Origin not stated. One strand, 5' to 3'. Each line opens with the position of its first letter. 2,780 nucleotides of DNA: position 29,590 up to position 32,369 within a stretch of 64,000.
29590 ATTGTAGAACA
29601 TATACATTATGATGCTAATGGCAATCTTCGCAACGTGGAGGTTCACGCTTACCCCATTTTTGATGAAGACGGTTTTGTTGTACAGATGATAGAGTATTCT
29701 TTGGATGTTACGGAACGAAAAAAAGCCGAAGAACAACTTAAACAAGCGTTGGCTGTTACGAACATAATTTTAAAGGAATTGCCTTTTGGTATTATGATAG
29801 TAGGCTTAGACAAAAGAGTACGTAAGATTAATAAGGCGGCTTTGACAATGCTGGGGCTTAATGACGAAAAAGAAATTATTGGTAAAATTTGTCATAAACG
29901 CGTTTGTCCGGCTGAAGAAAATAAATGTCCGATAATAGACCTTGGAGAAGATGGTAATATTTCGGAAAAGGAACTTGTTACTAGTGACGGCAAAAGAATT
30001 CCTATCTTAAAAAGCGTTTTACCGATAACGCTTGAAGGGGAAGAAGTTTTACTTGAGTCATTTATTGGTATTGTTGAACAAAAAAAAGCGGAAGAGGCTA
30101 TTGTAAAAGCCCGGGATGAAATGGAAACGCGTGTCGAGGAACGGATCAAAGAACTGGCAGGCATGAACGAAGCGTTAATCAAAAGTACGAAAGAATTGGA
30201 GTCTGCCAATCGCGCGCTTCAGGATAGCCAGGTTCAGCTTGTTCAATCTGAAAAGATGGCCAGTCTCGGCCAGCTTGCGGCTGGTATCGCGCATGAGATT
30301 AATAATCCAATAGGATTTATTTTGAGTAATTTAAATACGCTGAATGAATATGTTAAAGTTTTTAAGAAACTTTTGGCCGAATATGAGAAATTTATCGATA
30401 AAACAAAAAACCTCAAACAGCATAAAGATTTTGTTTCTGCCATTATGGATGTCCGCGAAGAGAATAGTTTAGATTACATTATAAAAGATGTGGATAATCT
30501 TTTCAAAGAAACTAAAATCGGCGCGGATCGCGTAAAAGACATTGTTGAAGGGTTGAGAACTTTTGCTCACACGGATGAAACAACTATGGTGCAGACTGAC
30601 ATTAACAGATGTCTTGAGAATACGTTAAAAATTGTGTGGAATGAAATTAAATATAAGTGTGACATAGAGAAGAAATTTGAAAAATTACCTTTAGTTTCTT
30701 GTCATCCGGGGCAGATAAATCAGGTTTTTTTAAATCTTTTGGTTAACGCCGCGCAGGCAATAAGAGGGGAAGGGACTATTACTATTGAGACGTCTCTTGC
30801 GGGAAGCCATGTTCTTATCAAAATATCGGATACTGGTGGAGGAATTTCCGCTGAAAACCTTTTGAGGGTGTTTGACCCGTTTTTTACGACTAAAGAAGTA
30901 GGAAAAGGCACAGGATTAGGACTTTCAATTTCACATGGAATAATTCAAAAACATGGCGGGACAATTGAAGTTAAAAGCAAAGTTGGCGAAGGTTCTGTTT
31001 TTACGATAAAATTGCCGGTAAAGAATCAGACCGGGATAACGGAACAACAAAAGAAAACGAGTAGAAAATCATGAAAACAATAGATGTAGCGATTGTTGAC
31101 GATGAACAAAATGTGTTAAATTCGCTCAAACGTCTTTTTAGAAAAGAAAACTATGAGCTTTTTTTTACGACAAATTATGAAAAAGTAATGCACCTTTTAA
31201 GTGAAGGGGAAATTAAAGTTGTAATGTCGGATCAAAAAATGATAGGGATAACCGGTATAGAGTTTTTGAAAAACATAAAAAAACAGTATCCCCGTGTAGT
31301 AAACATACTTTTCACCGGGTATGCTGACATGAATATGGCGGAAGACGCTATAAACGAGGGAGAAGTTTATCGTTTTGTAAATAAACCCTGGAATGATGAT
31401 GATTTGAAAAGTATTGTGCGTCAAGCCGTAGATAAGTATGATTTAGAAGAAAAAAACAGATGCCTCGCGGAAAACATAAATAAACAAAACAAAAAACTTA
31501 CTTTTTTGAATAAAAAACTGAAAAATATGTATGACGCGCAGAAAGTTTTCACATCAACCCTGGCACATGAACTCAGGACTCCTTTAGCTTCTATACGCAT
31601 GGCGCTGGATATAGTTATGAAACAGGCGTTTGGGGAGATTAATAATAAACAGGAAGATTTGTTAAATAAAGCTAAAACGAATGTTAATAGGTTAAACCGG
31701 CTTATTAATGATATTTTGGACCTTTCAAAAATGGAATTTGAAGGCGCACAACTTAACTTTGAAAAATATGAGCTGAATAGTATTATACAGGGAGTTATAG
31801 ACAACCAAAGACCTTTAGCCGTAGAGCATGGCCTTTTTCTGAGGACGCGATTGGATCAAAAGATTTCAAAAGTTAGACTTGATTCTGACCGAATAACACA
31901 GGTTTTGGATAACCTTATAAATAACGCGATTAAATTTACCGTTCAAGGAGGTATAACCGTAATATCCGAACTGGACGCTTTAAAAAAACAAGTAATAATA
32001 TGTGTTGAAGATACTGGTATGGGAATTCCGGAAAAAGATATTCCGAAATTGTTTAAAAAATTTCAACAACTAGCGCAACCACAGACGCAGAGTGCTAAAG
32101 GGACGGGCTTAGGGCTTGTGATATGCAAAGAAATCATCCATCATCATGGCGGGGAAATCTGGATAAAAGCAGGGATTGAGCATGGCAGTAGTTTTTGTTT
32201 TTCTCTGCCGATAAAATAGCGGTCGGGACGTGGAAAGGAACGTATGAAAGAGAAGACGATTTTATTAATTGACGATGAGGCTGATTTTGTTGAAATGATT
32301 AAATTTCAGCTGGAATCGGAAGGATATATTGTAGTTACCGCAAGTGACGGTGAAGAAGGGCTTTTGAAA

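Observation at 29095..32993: Three-gene His-Asp signalling module: Cys-cluster PAS kinase, REC-fused kinase and a REC/pseudo-REC protein with no output domain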

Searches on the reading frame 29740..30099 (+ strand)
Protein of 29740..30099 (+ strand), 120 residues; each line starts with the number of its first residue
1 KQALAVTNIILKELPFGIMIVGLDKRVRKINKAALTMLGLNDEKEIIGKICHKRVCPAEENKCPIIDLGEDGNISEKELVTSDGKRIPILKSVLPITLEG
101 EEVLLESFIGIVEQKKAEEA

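Call 11: search_solved_structures(query=window:29740-30099:+, max_evalue=1, show_alignments=3)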
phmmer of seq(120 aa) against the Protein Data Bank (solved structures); distinct sequences matched with E-value up to 1: 3.
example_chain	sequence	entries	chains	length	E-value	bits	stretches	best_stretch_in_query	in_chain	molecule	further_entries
5fq1_A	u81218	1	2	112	0.5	13.8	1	9-50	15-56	HISTIDINE KINASE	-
8bjp_AAA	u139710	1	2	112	0.5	13.7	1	9-50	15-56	cytoplasmic PAS domain of CitA from Geobacillus thermodenitrificans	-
8iuf_6B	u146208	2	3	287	0.78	13.1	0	41-92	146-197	COX6b-1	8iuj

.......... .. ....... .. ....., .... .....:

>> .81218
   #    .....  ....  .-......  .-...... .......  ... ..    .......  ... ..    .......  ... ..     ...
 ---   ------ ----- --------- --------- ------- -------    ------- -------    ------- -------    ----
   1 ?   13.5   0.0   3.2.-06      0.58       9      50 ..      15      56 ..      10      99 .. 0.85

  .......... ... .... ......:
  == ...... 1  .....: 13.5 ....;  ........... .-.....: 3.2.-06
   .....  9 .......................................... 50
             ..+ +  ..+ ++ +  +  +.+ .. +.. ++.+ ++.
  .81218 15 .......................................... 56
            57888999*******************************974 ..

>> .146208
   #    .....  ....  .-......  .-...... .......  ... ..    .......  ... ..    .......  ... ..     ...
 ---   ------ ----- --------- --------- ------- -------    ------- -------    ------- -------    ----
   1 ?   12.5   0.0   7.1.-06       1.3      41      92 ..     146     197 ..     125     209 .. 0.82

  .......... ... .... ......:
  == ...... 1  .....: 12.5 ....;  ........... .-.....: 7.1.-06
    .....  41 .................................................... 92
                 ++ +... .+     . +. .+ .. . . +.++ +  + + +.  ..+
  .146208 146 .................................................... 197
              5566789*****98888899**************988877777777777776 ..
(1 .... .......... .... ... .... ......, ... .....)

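Call 41: find_homologous_proteins(query=window:29740-30099:+, max_evalue=0.001)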
Query seq(120 aa): 5 candidates shared short words with the query, none scored E <= 0.001.

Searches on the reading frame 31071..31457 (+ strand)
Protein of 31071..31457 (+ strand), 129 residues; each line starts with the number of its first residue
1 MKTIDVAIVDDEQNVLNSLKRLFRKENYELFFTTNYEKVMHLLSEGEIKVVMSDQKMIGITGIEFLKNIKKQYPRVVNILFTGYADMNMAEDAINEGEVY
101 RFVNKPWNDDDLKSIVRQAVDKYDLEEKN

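Call 57: search_protein_families(library=ncbifam, proteins=[window:31071-31457:+], max_evalue=0.001)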
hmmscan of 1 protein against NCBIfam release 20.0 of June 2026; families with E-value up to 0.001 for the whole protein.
seq(129 aa): 50 families (the best 25 are shown)
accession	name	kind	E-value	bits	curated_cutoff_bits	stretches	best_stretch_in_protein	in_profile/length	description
NF053512.1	nitric_RR_NosR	exception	1.6e-45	155.9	400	1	8-129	3-124/422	response regulator c-di-GMP phosphodiesterase, NosR family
NF006900.1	PRK09390.1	equivalog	3.8e-20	72.3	255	1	4-124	5-124/203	response regulator FixJ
NF008469.0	PRK11361.1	equivalog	3.2e-17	62.4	714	1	5-122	6-122/461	acetoacetate metabolism transcriptional regulator AtoC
NF047793.1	ResRegPgtA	equivalog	3e-16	59.3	650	1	4-121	6-122/414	two-component system response regulator PgtA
TIGR01818.1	ntrC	equivalog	1.4e-15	57.1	558.6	1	6-124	1-118/463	nitrogen regulation protein NR(I)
NF051870.1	NAssimRespRegNtrX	equivalog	2.7e-14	52.9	600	1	4-128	2-127/452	nitrogen assimilation response regulator NtrX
NF008176.1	PRK10923.1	equivalog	9.2e-14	50.9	620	1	3-124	3-123/469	nitrogen regulation protein NR(I)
NF046020.1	HisKinCckABruc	equivalog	3e-12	45.2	1000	1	6-120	752-867/868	cell cycle histidine kinase CckA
NF052313.1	T9SS_RR_PorX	equivalog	8e-12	44.7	300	1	8-127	5-123/513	T9SS response regulator signal transducer PorX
NF010076.0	PRK13557.1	subfamily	8.1e-12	44.3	631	1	6-121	418-534/540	histidine kinase famiy protein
NF011695.0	PRK15115.1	equivalog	1.3e-10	40.6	763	1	2-122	5-124/445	two-component system response regulator GlrR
NF007689.0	PRK10365.1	equivalog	5.8e-10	38.5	760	1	3-121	5-122/441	sigma-54-dependent response regulator transcription factor ZraR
NF008378.0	PRK11173.1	equivalog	6.6e-09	35.4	334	1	1-118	1-116/238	two-component system response regulator ArcA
TIGR02915.1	PEP_resp_reg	equivalog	1.3e-08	34.1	502.6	1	7-129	2-126/445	PEP-CTERM-box response regulator transcription factor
NF041946.1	LuxO_transreg_Vib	equivalog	2e-08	33.5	800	1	9-124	2-116/463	quorum-sensing sigma-54 dependent transcriptional regulator LuxO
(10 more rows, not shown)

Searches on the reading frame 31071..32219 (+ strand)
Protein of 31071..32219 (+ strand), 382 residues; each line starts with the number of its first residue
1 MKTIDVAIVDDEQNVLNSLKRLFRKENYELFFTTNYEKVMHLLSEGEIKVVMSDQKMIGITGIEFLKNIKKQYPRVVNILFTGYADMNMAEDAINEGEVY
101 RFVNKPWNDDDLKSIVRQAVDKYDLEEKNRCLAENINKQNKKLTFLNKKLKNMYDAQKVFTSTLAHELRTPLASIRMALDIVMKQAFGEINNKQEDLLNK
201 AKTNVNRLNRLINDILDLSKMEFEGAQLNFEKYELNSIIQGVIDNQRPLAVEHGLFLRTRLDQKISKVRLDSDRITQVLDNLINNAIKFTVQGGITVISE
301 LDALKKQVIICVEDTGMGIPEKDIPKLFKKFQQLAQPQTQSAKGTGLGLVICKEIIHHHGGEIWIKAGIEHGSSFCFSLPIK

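Call 3: search_protein_families(library=pfam, proteins=[window:31071-32219:+], max_evalue=0.1)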
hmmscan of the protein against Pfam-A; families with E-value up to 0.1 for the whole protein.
window:31071-32219:+ (382 aa): 9 families
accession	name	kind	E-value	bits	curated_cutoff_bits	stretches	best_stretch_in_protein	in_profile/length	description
PF02518.31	HATPase_c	-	1.9e-27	96.4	26.4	1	271-381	2-109/111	Histidine kinase-, DNA gyrase B-, and HSP90-like ATPase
PF00072.30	Response_reg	-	2e-20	73.4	30.2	1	6-116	1-110/111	Response regulator receiver domain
PF00512.31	HisKA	-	2e-17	63.4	26.9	1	157-222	2-64/66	His Kinase A (phospho-acceptor) domain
PF10130.15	PIN_2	-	0.015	15.9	22.4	1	155-217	3-66/133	PIN domain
PF21194.3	TadZ-like_ARD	-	0.018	15.8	27.4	1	4-57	3-59/108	TadZ-like, receiver domain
PF11155.13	DUF2935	-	0.028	15.4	24.4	0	251-309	15-75/121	Domain of unknown function (DUF2935)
PF13581.12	HATPase_c_2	-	0.028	14.9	27.4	1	273-358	30-111/127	Histidine kinase-like ATPase domain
PF13589.12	HATPase_c_3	-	0.03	14.8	25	1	281-346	9-76/137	Histidine kinase-, DNA gyrase B-, and HSP90-like ATPase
PF08440.15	Poty_PP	-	0.093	12.2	23.4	0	161-215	145-198/277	Potyviridae polyprotein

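Call 4: search_protein_families(library=ncbifam, proteins=[window:31071-32219:+], max_evalue=0.1)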
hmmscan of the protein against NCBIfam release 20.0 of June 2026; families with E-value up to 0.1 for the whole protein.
window:31071-32219:+ (382 aa): 135 families (the best 25 are shown)
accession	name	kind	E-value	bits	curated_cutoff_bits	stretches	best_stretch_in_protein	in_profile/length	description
NF033092.0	HK_WalK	equivalog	3.5e-56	191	725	1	156-381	371-594/594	cell wall metabolism sensor histidine kinase WalK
NF053512.1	nitric_RR_NosR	exception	2.4e-52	178.4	400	1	8-222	3-216/422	response regulator c-di-GMP phosphodiesterase, NosR family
NF006800.0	PRK09303.1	equivalog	1.9e-49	168.6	342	1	134-381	126-377/383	histidine kinase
NF046044.1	PnpS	equivalog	9.4e-49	166.4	400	1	149-380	162-390/390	two-component system histidine kinase PnpS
NF038297.2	hybrid_HK_HrmK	equivalog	4.7e-48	164.2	725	2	135-382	213-458/607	hybrid histidine kinase/response regulator HrmK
TIGR02956.1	TMAO_torS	equivalog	7.2e-47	160.1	676.5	1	155-381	462-682/967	TMAO reductase system sensor histidine kinase/response regulator TorS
NF040691.1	MtrAB_MtrB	equivalog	1e-46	160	450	1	132-380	246-491/507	MtrAB system histidine kinase MtrB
NF041735.1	hist_kin_RppB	equivalog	2.7e-46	158.3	400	1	152-380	211-438/438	two-component system sensor histidine kinase RppB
TIGR02966.1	phoR_proteo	equivalog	2.6e-45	154.9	334.2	1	149-378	106-332/333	phosphate regulon sensor histidine kinase PhoR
NF008318.0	PRK11107.1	equivalog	1.6e-44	152.2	890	2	134-381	270-518/920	two-component sensor histidine kinase BarA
NF033093.1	HK_VicK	exception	3.2e-43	148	680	1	157-380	209-434/448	cell wall metabolism sensor histidine kinase VicK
NF047874.1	MASE3_PAS_HK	subfamily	3.5e-43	148.3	560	1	49-381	285-625/655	MASE3 domain-containing sensor histidine kinase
NF008302.0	PRK11091.1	equivalog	6.9e-42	143.6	838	1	149-380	275-504/779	aerobic respiration two-component sensor histidine kinase ArcB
NF008099.0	PRK10841.1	equivalog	2.7e-41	141.3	920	1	155-381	468-690/949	two-component system sensor histidine kinase RcsC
NF011874.0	PRK15347.1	equivalog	3.8e-40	137.7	852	1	130-381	371-614/921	two component system sensor kinase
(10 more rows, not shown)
